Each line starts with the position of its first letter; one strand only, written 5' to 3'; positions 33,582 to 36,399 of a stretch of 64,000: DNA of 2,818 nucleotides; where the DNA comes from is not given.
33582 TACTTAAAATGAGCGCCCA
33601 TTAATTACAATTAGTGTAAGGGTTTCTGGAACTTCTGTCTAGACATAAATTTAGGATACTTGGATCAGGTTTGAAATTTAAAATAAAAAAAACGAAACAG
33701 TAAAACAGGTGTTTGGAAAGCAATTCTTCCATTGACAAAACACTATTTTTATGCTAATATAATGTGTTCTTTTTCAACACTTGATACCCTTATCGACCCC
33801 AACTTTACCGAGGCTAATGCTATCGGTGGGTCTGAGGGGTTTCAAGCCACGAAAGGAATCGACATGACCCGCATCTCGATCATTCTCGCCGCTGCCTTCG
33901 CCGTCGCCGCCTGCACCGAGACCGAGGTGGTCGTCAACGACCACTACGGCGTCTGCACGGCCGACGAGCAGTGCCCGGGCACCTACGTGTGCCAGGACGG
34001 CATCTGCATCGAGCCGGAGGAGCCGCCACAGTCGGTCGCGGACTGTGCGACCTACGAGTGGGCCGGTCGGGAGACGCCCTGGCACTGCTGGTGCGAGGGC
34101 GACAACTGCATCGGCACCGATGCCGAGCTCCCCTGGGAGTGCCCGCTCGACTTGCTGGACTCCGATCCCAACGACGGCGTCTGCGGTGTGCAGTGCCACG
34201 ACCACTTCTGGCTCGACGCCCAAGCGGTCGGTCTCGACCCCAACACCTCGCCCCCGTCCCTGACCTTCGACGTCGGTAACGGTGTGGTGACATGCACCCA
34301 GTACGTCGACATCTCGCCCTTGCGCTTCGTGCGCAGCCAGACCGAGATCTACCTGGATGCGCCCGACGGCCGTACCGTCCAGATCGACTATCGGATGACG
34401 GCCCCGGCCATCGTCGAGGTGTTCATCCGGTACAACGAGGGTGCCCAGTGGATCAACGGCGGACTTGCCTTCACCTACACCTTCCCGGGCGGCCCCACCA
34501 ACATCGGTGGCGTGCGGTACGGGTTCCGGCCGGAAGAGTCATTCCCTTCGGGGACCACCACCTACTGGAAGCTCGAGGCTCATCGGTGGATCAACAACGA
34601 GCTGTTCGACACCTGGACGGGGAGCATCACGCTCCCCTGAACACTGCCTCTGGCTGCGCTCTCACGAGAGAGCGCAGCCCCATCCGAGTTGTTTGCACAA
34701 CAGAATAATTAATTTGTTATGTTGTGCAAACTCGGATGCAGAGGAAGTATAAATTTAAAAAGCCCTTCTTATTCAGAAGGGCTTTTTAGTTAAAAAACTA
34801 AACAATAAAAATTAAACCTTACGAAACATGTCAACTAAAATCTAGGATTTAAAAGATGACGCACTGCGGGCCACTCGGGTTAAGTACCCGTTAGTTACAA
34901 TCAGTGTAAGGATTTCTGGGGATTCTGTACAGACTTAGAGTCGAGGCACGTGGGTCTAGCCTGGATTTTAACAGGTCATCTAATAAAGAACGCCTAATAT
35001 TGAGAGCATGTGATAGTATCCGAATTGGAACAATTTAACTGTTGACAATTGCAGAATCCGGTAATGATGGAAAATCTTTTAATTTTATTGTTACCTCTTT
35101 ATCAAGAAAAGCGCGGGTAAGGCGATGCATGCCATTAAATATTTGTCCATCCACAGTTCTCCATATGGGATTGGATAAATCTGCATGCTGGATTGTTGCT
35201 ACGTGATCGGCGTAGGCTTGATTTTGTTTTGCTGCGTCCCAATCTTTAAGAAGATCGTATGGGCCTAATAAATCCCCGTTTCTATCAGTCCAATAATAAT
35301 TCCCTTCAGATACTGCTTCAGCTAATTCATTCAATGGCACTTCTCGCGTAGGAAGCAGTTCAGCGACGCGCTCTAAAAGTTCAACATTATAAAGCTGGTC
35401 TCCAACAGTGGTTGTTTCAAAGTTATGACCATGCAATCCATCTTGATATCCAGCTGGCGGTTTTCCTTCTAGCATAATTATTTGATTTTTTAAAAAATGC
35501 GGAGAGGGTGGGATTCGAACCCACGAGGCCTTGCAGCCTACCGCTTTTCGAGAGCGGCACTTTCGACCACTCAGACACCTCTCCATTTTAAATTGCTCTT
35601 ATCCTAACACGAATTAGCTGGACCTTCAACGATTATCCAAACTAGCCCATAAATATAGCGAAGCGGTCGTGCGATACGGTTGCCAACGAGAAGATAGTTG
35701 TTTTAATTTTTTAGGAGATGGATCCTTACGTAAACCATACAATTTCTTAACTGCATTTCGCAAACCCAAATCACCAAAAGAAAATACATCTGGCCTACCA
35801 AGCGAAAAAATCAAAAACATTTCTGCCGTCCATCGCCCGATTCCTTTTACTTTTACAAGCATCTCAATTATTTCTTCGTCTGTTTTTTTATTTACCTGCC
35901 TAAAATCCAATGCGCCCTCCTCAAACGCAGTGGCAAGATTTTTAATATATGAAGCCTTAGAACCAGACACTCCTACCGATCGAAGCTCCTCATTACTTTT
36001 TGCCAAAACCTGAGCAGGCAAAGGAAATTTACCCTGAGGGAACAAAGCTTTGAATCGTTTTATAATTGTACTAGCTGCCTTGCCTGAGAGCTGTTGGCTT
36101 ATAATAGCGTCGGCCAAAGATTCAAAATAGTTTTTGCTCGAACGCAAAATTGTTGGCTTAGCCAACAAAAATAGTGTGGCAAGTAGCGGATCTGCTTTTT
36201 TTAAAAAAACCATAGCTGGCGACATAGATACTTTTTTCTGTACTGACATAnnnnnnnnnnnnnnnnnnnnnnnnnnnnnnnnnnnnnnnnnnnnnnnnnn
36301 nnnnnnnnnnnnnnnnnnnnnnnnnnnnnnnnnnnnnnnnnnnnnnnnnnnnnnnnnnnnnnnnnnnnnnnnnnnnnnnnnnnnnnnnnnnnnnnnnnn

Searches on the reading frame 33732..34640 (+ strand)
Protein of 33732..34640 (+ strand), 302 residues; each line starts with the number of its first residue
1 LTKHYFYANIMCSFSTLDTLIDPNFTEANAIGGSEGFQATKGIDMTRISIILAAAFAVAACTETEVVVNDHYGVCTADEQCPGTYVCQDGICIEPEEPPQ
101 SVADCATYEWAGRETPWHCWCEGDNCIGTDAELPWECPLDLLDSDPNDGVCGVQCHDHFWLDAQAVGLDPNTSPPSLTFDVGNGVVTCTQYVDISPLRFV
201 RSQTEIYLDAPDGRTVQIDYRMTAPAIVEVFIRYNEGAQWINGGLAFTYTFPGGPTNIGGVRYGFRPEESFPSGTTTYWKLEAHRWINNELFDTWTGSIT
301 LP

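Call 3: search_protein_families(library=pfam, proteins=[window:33732-34640:+], max_evalue=0.1)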
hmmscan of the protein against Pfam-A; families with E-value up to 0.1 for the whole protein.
window:33732-34640:+ (302 aa): 2 families
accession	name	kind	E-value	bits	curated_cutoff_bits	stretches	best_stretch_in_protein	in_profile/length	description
PF01683.23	EB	-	0.0036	17.8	24.3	1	70-93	20-40/52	EB module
PF23416.1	DUF7107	-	0.014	16.2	24.6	1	75-94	2-21/48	Domain of unknown function (DUF7107)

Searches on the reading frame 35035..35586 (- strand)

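Call 3: search_protein_families(library=pfam, proteins=[window:35035-35586:-], max_evalue=0.1)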
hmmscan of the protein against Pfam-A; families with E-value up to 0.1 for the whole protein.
window:35035-35586:- (183 aa): 1 family
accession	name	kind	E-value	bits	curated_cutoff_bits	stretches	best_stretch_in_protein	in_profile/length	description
PF19837.4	DUF6316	-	0.029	14.6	28.5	1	93-128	19-52/55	Domain of unknown function (DUF6316)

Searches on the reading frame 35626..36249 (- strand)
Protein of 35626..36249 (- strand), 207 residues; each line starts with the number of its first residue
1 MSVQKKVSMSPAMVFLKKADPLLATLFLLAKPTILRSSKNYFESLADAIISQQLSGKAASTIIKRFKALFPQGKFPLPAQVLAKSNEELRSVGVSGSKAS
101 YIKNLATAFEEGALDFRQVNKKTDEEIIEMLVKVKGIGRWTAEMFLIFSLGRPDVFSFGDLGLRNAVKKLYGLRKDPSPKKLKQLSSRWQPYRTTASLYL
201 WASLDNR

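Call 3: search_protein_families(library=pfam, proteins=[window:35626-36249:-], max_evalue=0.1)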
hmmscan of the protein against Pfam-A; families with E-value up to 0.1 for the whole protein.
window:35626-36249:- (207 aa): 3 families
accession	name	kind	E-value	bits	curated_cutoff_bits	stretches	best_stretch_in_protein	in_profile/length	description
PF00730.31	HhH-GPD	-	1.5e-19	70.8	26.2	1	48-190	3-107/108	HhH-GPD superfamily base excision DNA repair protein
PF21227.3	Myb_DNA-binding_7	-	0.046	14.1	27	0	50-69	26-45/49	Myb-like DNA-binding domain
PF00633.29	HHH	-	0.053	13.9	24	0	128-146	10-28/30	Helix-hairpin-helix motif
